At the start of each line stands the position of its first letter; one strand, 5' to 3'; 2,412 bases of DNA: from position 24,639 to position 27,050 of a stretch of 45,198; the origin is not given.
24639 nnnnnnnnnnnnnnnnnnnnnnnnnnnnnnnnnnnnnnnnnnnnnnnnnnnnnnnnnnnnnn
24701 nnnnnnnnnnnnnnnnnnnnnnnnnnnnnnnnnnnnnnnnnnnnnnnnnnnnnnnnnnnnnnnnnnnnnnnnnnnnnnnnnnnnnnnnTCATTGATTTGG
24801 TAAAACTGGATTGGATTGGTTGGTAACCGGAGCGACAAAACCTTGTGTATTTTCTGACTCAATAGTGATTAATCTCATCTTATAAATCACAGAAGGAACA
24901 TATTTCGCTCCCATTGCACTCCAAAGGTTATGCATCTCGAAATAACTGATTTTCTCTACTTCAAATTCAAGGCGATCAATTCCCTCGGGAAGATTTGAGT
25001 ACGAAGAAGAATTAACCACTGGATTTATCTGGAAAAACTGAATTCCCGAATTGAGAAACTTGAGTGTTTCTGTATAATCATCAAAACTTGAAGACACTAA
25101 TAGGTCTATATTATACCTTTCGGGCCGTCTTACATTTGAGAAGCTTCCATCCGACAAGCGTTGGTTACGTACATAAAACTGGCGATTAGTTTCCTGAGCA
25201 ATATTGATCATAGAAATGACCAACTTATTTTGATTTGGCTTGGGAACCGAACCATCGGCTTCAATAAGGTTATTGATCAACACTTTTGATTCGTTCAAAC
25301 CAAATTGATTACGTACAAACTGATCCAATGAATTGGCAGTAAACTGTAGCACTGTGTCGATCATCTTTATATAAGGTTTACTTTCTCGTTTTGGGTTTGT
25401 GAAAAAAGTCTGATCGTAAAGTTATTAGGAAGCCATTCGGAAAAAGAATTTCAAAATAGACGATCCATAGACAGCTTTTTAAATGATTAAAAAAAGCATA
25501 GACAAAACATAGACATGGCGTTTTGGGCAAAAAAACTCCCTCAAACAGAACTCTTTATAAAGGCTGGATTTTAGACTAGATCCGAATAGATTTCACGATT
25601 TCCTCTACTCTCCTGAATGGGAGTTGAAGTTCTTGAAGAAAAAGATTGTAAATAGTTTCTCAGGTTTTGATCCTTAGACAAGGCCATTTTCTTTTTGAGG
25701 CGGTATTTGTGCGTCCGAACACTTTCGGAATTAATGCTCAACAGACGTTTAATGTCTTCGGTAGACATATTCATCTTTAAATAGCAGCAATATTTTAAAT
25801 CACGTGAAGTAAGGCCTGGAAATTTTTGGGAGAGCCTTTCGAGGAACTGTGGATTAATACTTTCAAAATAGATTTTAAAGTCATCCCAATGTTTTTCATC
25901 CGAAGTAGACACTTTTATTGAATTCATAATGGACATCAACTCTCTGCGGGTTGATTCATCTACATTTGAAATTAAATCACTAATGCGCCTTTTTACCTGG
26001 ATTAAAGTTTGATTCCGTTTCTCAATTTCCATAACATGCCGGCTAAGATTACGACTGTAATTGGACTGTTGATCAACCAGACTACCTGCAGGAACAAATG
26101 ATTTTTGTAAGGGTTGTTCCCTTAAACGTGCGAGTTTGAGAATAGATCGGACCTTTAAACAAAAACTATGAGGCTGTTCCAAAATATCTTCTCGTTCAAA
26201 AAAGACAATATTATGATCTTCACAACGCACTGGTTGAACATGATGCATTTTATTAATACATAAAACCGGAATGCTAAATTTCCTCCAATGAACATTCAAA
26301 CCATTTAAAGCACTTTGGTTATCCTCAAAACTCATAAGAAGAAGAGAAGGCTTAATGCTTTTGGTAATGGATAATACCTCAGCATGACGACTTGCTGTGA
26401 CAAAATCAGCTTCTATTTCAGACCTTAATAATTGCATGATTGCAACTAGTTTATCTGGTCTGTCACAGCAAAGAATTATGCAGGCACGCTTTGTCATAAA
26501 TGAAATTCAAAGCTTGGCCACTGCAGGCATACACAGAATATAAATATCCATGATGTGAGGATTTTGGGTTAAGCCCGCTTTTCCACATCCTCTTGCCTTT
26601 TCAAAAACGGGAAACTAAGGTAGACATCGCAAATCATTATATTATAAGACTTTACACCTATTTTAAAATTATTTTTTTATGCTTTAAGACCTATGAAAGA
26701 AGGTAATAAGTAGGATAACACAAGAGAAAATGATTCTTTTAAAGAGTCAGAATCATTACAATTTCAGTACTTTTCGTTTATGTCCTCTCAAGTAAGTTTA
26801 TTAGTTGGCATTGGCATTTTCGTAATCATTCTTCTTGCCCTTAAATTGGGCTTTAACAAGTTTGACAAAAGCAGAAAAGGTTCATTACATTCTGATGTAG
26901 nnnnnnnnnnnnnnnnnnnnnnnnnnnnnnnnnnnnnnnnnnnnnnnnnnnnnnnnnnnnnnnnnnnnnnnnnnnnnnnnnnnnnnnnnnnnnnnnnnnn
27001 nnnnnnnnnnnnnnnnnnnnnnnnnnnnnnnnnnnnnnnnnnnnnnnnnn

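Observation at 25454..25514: Two pairs of 11-bp-spaced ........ direct repeats in the eCIS promoter region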

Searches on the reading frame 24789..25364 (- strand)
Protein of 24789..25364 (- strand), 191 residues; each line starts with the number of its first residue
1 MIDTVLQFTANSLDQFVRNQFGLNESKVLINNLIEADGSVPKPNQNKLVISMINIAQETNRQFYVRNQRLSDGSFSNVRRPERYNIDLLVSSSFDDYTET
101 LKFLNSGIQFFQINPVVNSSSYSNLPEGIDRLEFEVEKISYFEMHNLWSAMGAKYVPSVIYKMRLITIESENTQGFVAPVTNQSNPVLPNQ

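Call 6: search_protein_families(library=pfam, proteins=[window:24789-25364:-], max_evalue=0.01)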
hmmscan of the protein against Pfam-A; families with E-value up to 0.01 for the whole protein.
window:24789-25364:- (191 aa): 1 family
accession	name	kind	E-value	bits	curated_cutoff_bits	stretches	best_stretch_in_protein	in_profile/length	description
PF14065.11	Pvc16_N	-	5.3e-24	85.4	27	1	41-181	36-179/180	Pvc16 N-terminal domain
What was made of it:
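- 24789..25364 (-): First eCIS gene (Pvc16_N / Afp16-like), the first gene downstream of the element. Pfam PF14065, E 5e-24 (call 6).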

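Call 36: find_related_loci(query=A2, collection=metagenome_contigs, flank=3000)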
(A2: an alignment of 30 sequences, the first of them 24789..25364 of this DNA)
Query A2 (191 aa) in metagenome_contigs; peptide patterns used: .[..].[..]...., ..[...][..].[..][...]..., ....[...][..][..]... (x = any residue, [..] = any of these).
600 stretches matched a pattern (row limit reached: there are more); 78 encode a relative of the query (tblastn E <= 1e-3); 77 distinct loci.
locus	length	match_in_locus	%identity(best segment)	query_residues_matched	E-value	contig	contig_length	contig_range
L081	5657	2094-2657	61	1-188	1e-79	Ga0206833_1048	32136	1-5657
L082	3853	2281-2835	60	1-185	2e-77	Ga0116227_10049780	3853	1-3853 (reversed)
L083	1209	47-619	59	1-191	1e-80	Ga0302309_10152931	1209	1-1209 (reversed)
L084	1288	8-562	59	1-185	5e-80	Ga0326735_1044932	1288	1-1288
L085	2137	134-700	59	1-189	2e-76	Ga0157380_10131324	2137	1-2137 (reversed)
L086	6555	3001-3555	59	1-185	3e-74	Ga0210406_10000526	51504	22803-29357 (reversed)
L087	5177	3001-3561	58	1-187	2e-73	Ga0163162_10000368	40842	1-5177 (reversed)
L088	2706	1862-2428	54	1-188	7e-74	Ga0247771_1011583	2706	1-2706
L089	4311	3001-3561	56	1-187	7e-73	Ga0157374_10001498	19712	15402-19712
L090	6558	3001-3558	55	1-185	5e-72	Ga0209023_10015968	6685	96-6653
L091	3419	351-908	55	1-185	9e-72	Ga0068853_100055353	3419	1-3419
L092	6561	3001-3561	55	1-187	4e-71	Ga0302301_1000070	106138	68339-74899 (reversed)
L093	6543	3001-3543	59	1-181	3e-71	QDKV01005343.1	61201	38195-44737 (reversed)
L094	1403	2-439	72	44-189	2e-75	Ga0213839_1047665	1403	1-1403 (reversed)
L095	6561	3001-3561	57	1-187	9e-70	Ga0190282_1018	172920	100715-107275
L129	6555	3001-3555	46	1-184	3e-56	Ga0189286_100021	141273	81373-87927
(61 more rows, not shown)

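Call 47: find_homologous_proteins(query=L129:3001-3576:+, max_evalue=1e-40)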
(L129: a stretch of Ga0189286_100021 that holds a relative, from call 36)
Query L129:3001-3576:+ (192 aa): 117 proteins with E <= 1e-40 among 169 candidates.
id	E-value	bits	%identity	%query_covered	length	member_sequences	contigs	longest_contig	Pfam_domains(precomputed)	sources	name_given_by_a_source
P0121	3.2e-120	416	100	100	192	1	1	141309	PF14065.12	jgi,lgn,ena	-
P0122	1.4e-119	414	99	100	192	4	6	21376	PF14065.12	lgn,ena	-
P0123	2.0e-111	388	94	99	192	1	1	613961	PF14065.12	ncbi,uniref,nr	ncbi:DUF4255 domain-containing protein [uncultured Kordia sp.]|uniref:DUF4255 domain-containing prot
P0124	3.3e-104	364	86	99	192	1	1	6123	PF14065.12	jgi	-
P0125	3.9e-104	364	86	99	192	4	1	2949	PF14065.12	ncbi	-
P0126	1.5e-103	362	85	100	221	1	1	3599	PF14065.12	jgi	jgi:hypothetical protein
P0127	2.3e-103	362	86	99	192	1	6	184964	PF14065.12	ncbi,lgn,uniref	ncbi:DUF4255 domain-containing protein [Kordia sp.]|uniref:DUF4255 domain-containing protein n=1 Tax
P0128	7.3e-103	360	85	100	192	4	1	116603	PF14065.12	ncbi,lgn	ncbi:MAG: DUF4255 domain-containing protein [Bacteroidota bacterium]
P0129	3.3e-102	358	84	100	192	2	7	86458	PF14065.12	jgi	jgi:hypothetical protein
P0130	5.0e-101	354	86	97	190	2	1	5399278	PF14065.12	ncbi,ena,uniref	ncbi:Pvc16 family protein [Kordia sp.]|uniref:Pvc16 family protein n=1 Tax=Kordia sp. TaxID=1965332 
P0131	7.2e-100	350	83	100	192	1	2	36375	PF14065.12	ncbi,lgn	-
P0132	2.6e-99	348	84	99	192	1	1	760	PF14065.12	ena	-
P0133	4.2e-99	348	83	100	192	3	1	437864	PF14065.12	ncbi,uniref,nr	ncbi:DUF4255 domain-containing protein [Kordia sp. YSTF-M3]|uniref:DUF4255 domain-containing protein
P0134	6.3e-99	347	81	100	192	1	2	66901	PF14065.12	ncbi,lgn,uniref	ncbi:MAG: DUF4255 domain-containing protein [Kordia sp.]|uniref:DUF4255 domain-containing protein n=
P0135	7.4e-99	347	84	99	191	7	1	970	PF14065.12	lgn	-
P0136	1.0e-98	346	82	100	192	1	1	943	PF14065.12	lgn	-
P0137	3.8e-98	345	82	99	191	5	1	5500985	PF14065.12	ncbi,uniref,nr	ncbi:hypothetical protein IMCC3317_25950 [Kordia antarctica]|uniref:Pvc16 N-terminal domain-containi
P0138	5.9e-98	344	81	100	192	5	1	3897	PF14065.12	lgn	-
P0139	6.2e-98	344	80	99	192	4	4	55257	PF14065.12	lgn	-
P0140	3.0e-97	342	80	100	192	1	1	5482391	PF14065.12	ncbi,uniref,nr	ncbi:hypothetical protein KORDIASMS9_01487 [Kordia sp. SMS9]|uniref:DUF4255 domain-containing protei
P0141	7.8e-96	337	80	98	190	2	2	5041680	PF14065.12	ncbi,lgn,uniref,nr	ncbi:DUF4255 domain-containing protein [Kordia algicida OT-1]|uniref:Pvc16 N-terminal domain-contain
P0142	6.5e-95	334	80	100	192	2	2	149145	PF14065.12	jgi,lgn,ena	-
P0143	3.6e-94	332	77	99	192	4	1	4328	PF14065.12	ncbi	-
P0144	7.5e-93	327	80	97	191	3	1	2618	PF14065.12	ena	-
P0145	2.5e-85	303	72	100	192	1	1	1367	PF14065.12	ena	-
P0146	1.0e-83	298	71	98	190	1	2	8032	PF14065.12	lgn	-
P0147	5.3e-81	289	69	100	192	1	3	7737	PF14065.12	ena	-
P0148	3.7e-80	286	69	97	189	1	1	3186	PF14065.12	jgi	jgi:hypothetical protein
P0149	4.8e-80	286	66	100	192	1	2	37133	PF14065.12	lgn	-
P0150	6.8e-80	285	68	99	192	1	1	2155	PF14065.12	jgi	-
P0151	2.2e-79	283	65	100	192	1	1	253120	PF14065.12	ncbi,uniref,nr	ncbi:DUF4255 domain-containing protein [uncultured Kordia sp.]|uniref:DUF4255 domain-containing prot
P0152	4.1e-79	283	65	100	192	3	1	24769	PF14065.12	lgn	-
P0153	6.3e-77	275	64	98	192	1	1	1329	PF14065.12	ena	-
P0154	1.1e-76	275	63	98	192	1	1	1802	PF14065.12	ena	-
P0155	2.0e-76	274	64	98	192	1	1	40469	PF14065.12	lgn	-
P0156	4.1e-76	273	62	99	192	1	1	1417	PF14065.12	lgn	-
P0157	8.6e-76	272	65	97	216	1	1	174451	PF14065.12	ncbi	-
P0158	1.1e-75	271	64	97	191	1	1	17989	PF14065.12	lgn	-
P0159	3.4e-74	267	62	96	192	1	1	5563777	PF14065.12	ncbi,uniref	ncbi:DUF4255 domain-containing protein [Kordia sp.]|uniref:DUF4255 domain-containing protein n=1 Tax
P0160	1.2e-73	265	61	100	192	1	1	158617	PF14065.12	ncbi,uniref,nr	ncbi:DUF4255 domain-containing protein [Kordia jejudonensis]|uniref:DUF4255 domain-containing protei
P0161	8.2e-72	259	63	94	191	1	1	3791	PF14065.12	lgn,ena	-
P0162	5.2e-71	256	62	95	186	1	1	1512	PF14065.12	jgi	-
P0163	9.1e-70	252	58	98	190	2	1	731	PF14065.12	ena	-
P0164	3.5e-68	247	58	98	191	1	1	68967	PF14065.12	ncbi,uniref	ncbi:DUF4255 domain-containing protein [Tenacibaculum sp. TC6]|uniref:DUF4255 domain-containing prot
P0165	4.9e-68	246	58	98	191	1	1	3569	PF14065.12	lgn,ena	-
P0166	8.0e-68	246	58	98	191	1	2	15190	PF14065.12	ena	-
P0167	1.1e-67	245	58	98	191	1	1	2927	PF14065.12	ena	-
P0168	1.2e-67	245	59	98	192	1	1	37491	PF14065.12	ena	-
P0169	3.6e-67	244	59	98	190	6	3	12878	PF14065.12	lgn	-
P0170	4.4e-67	243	58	98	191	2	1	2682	PF14065.12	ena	-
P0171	6.3e-67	243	59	96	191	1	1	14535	PF14065.12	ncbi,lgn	-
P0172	7.5e-67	243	58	96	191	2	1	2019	PF14065.12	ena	-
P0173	7.7e-67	243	59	96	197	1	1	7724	PF14065.12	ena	-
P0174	8.5e-67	242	56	93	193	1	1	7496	PF14065.12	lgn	-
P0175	9.1e-67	242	57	98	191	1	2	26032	PF14065.12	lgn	-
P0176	2.2e-66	241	57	98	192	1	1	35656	PF14065.12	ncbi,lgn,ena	-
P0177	1.2e-65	239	54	98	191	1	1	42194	PF14065.12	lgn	-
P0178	3.1e-65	237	56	99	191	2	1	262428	PF14065.12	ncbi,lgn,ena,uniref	ncbi:DUF4255 domain-containing protein [Tenacibaculum sp.]|uniref:DUF4255 domain-containing protein 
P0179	3.3e-65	237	57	97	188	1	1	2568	PF14065.12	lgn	-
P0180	3.4e-65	237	57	98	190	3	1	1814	PF14065.12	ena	-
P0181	7.1e-65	236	57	98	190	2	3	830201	PF14065.12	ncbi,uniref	ncbi:DUF4255 domain-containing protein [Dokdonia sp.]|uniref:DUF4255 domain-containing protein n=1 T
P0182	9.6e-65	236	57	96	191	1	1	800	PF14065.12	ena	-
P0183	2.8e-64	234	59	97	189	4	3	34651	PF14065.12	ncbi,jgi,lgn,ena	jgi:hypothetical protein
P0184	6.5e-64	233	54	97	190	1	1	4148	PF14065.12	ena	-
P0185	8.1e-64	233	55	99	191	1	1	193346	PF14065.12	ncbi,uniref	ncbi:conserved hypothetical protein [Tenacibaculum sediminilitoris]|uniref:DUF4255 domain-containing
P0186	9.3e-62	226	54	96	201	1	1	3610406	PF14065.12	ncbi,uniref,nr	ncbi:Pvc16 family protein [Tenacibaculum tangerinum]|uniref:Pvc16 family protein n=1 Tax=Tenacibacul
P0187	1.0e-61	226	52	96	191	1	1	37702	PF14065.12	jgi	jgi:hypothetical protein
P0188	1.8e-61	225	52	96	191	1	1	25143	PF14065.12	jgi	jgi:hypothetical protein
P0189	2.7e-61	225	54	96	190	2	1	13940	PF14065.12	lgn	-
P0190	9.2e-61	223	53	98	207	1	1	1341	PF14065.12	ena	-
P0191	9.5e-61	223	54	98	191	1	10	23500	PF14065.12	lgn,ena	-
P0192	1.9e-59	219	51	98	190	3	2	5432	PF14065.12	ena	-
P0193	7.6e-59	217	51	99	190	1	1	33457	PF14065.12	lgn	-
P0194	9.1e-59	216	51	96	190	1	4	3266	PF14065.12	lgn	-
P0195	2.0e-58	215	57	96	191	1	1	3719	PF14065.12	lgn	-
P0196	7.9e-58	213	48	98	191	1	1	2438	PF14065.12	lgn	-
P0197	8.0e-58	213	54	98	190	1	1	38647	PF14065.12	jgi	jgi:hypothetical protein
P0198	9.3e-58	213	56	98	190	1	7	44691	PF14065.12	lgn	-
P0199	8.7e-57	210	56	96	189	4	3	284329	PF14065.12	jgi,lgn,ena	jgi:hypothetical protein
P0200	9.9e-57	210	56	96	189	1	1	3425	PF14065.12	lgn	-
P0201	2.1e-56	209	55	95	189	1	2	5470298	PF14065.12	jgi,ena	jgi:hypothetical protein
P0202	2.3e-56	208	55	96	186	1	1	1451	PF14065.12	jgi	jgi:hypothetical protein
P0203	2.4e-56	208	54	95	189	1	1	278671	PF14065.12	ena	-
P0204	3.9e-56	208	53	98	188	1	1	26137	PF14065.12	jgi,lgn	jgi:hypothetical protein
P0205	5.4e-56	207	53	96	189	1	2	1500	PF14065.12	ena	-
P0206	1.3e-55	206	53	96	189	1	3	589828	PF14065.12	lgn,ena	-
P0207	1.7e-55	206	53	97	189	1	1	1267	PF14065.12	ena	-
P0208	3.4e-55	205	51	96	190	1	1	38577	PF14065.12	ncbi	-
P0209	4.3e-55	204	54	98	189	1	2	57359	PF14065.12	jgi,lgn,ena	-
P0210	5.9e-55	204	53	96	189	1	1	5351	PF14065.12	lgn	-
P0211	8.0e-55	203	53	90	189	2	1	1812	PF14065.12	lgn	-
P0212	9.4e-55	203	55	96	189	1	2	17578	PF14065.12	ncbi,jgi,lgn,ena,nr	ncbi:MAG TPA: DUF4255 domain-containing protein [Bacteroidia bacterium]|jgi:hypothetical protein|nr:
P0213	9.9e-55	203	50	98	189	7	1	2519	PF14065.12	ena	-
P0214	2.4e-54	202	51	96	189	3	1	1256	PF14065.12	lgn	-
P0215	2.9e-54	202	51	96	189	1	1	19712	PF14065.12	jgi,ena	-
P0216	3.1e-54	202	52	98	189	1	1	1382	PF14065.12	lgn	-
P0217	3.3e-54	201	54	98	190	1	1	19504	PF14065.12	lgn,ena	-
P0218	4.8e-54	201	51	96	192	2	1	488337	PF14065.12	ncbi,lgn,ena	-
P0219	1.1e-53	200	56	83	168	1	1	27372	PF14065.12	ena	-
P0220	1.2e-53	200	51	99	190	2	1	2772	PF14065.12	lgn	-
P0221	1.4e-53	199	51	98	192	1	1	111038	PF14065.12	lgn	-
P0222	1.9e-53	199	52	96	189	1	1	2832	PF14065.12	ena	-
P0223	2.3e-53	199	52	97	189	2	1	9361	PF14065.12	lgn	-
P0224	2.6e-53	199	51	97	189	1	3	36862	PF14065.12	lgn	-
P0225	2.8e-53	198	54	96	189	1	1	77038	PF14065.12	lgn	-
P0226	7.9e-53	197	50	98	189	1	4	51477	PF14065.12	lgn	-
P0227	9.9e-53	197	51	96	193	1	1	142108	PF14065.12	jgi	jgi:Pvc16 N-terminal domain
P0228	1.3e-52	196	51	97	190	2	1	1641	PF14065.12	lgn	-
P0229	1.3e-51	193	50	96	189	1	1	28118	PF14065.12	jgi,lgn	jgi:hypothetical protein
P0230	2.3e-51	192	47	99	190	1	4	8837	PF14065.12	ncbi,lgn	-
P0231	3.3e-51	192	49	98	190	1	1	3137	PF14065.12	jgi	jgi:hypothetical protein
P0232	5.2e-51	191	51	99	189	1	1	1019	PF14065.12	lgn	-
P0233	4.8e-50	188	49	98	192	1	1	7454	PF14065.12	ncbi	-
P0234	1.6e-48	183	62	68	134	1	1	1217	PF14065.12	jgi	jgi:hypothetical protein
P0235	4.2e-48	182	49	96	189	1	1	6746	PF14065.12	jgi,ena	-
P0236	6.0e-46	175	48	95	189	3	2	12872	PF14065.12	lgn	-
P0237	1.6e-45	173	46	98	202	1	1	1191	PF14065.12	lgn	-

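Call 48: find_encoding_contigs(protein=P0123, flank=4000, max_places=2)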
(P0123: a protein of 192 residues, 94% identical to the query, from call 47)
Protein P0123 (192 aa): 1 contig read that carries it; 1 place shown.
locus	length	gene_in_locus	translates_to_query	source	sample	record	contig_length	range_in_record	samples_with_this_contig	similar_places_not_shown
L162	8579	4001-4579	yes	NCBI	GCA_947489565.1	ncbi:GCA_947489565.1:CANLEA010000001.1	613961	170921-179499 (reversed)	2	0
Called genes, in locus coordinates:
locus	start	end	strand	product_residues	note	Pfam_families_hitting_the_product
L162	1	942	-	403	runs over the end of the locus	PF00266:Aminotran_5, PF00155:Aminotran_1_2, PF01053:Cys_Met_Meta_PP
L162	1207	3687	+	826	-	PF04932:Wzy_C, PF00515:TPR_1 (faint), PF07719:TPR_2 (faint), PF13428:TPR_14 (faint), PF13432:TPR_16 (faint), PF14559:TPR_19 (faint)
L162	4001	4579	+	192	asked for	PF14065:Pvc16_N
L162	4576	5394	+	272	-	-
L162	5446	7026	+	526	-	PF17482:Phage_sheath_1C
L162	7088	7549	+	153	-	PF06841:Phage_T4_gp19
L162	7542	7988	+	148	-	PF06841:Phage_T4_gp19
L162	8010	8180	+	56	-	PF19265:DUF5908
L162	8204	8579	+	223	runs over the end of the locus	PF19266:CIS_tube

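Call 49: find_encoding_contigs(protein=P0127, flank=4000, max_places=2)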
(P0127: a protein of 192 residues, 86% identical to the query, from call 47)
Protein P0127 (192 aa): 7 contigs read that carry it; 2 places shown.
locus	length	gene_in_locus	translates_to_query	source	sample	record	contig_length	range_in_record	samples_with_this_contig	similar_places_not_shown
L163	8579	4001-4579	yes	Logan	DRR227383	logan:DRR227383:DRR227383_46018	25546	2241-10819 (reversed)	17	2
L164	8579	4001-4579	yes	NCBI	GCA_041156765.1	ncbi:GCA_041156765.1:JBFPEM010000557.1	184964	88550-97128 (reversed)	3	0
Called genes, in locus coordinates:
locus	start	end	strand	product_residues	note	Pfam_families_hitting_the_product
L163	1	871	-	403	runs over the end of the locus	PF00266:Aminotran_5, PF00155:Aminotran_1_2, PF01053:Cys_Met_Meta_PP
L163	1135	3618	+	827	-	PF04932:Wzy_C, PF07719:TPR_2 (faint), PF13371:TPR_9 (faint), PF13432:TPR_16 (faint), PF14559:TPR_19 (faint)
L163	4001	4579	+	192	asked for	PF14065:Pvc16_N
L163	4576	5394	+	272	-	-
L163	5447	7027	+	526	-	PF17482:Phage_sheath_1C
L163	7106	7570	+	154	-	PF06841:Phage_T4_gp19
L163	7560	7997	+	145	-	PF06841:Phage_T4_gp19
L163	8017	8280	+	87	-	PF19265:DUF5908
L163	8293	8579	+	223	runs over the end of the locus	PF19266:CIS_tube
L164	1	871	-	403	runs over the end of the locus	PF00266:Aminotran_5, PF00155:Aminotran_1_2, PF01053:Cys_Met_Meta_PP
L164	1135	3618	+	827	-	PF04932:Wzy_C, PF07719:TPR_2 (faint), PF13371:TPR_9 (faint), PF13432:TPR_16 (faint), PF14559:TPR_19 (faint)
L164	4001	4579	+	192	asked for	PF14065:Pvc16_N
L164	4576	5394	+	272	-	-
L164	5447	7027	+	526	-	PF17482:Phage_sheath_1C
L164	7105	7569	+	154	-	PF06841:Phage_T4_gp19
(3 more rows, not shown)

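Call 50: find_encoding_contigs(protein=P0140, flank=4000, max_places=2)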
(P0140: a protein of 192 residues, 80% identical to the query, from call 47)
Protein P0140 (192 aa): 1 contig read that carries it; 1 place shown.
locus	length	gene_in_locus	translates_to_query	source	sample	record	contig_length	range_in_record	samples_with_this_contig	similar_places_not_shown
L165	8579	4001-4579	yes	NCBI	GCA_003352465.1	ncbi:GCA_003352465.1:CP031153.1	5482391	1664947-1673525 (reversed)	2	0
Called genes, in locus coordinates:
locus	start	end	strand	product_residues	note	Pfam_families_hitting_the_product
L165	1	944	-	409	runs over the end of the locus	PF00266:Aminotran_5, PF01053:Cys_Met_Meta_PP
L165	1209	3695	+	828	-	PF04932:Wzy_C, PF00515:TPR_1 (faint), PF07719:TPR_2 (faint), PF13371:TPR_9 (faint), PF13424:TPR_12 (faint), PF14559:TPR_19 (faint)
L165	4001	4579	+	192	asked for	PF14065:Pvc16_N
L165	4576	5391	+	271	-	-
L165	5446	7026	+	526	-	PF17482:Phage_sheath_1C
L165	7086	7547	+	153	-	PF06841:Phage_T4_gp19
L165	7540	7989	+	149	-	PF06841:Phage_T4_gp19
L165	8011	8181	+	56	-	PF19265:DUF5908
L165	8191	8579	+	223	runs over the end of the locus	PF19266:CIS_tube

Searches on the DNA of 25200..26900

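Call 53: search_rna_families(source=window, start=25200, end=26900, threshold=evalue, max_evalue=1)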
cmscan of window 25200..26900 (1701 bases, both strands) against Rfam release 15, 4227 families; matches with E-value up to 1: 0.
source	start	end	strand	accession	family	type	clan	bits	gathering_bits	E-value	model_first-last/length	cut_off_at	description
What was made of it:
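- On Known RNA family in the leader or intergenic region: No match at E of 1 or less in 25200-26900 (call 53).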
